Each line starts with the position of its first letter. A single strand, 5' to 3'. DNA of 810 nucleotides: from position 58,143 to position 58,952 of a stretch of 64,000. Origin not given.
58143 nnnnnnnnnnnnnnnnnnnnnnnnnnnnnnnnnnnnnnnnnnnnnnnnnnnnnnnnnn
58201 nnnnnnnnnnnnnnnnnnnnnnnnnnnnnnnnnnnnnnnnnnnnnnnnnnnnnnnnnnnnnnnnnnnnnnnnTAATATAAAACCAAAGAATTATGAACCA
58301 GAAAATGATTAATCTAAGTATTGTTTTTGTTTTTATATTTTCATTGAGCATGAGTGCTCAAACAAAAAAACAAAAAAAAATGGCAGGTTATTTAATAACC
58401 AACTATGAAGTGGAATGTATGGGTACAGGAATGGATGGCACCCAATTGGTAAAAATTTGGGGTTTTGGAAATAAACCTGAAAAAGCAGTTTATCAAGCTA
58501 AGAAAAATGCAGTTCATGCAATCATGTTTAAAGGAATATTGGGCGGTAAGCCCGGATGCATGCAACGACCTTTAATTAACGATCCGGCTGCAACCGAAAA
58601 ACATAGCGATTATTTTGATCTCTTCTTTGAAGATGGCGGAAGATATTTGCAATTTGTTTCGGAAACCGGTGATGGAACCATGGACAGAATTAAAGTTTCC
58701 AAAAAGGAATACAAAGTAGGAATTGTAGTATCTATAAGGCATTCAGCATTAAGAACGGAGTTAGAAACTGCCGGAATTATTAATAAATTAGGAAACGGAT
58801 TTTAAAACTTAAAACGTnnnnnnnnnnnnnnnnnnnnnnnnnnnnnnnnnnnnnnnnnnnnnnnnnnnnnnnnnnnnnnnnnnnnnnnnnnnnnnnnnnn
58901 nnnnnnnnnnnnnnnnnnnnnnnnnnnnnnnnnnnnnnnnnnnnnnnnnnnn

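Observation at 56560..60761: Four-gene operon of unrecognisable signal-peptide proteins headed by an OMP-like barrel, adjacent to ssrA: candidate novel envelope system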

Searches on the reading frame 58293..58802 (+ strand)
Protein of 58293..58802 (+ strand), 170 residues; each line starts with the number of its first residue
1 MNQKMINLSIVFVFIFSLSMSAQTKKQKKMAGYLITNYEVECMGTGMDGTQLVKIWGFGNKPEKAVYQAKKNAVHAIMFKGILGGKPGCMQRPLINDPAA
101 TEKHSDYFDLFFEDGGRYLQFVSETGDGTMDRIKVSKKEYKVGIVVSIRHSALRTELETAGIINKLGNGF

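Call 4: search_protein_families(library=pfam, proteins=[window:58293-58802:+], max_evalue=1)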
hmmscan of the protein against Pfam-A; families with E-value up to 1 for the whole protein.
window:58293-58802:+ (170 aa): 0 families

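Call 5: search_protein_families(library=ncbifam, proteins=[window:58293-58802:+], max_evalue=1)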
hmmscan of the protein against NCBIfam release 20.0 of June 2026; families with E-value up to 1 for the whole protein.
window:58293-58802:+ (170 aa): 0 families

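Call 8: search_protein_families(library=padloc, proteins=[window:58293-58802:+], max_evalue=1)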
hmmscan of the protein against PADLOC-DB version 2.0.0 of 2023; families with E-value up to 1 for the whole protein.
window:58293-58802:+ (170 aa): 0 families

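Call 38: search_solved_structures(query=A3, max_evalue=10)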
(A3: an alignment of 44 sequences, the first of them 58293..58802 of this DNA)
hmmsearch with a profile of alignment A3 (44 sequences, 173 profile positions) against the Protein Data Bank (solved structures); distinct sequences matched with E-value up to 10: 1.
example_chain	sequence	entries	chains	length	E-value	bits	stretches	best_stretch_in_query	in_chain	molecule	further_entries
2kua_A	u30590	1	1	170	1.1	12.3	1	98-130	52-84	Bcl-2-like protein 10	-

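Call 39: search_protein_families(library=pfam, alignment_id=A3, max_evalue=1)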
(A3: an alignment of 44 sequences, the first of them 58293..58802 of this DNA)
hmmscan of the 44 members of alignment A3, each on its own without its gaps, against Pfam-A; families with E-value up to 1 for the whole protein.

A. member 1, window:58293-58802:+ (170 aa): 0 families

B. families by the number of members that match (of 44 scanned): 11 families
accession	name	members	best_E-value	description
PF08222.17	HTH_CodY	5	0.0033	CodY helix-turn-helix domain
PF02294.24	7kD_DNA_binding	1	0.033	7kD DNA-binding domain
PF20754.2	Thermo-DBP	1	0.051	Thermo-DBP-RP2 C-terminal domain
PF12393.13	Dr_adhesin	1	0.056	Dr family adhesin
PF13079.11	DUF3916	1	0.061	Protein of unknown function (DUF3916)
PF09650.15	PHA_gran_rgn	1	0.071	Putative polyhydroxyalkanoic acid system protein (PHA_gran_rgn)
PF17403.7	Nrap_D2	1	0.096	Nrap protein PAP/OAS-like domain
PF12930.12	DUF3836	1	0.1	Family of unknown function (DUF3836)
PF14652.11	DUF4457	1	0.24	Domain of unknown function (DUF4457)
PF07438.16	DUF1514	1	0.25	Protein of unknown function (DUF1514)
PF05415.18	Peptidase_C36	1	0.25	Beet necrotic yellow vein furovirus-type papain-like endopeptidase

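Call 65: search_protein_families(library=phrogs, proteins=[window:58293-58802:+], max_evalue=0.01)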
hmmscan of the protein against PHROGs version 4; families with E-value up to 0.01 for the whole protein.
window:58293-58802:+ (170 aa): 0 families
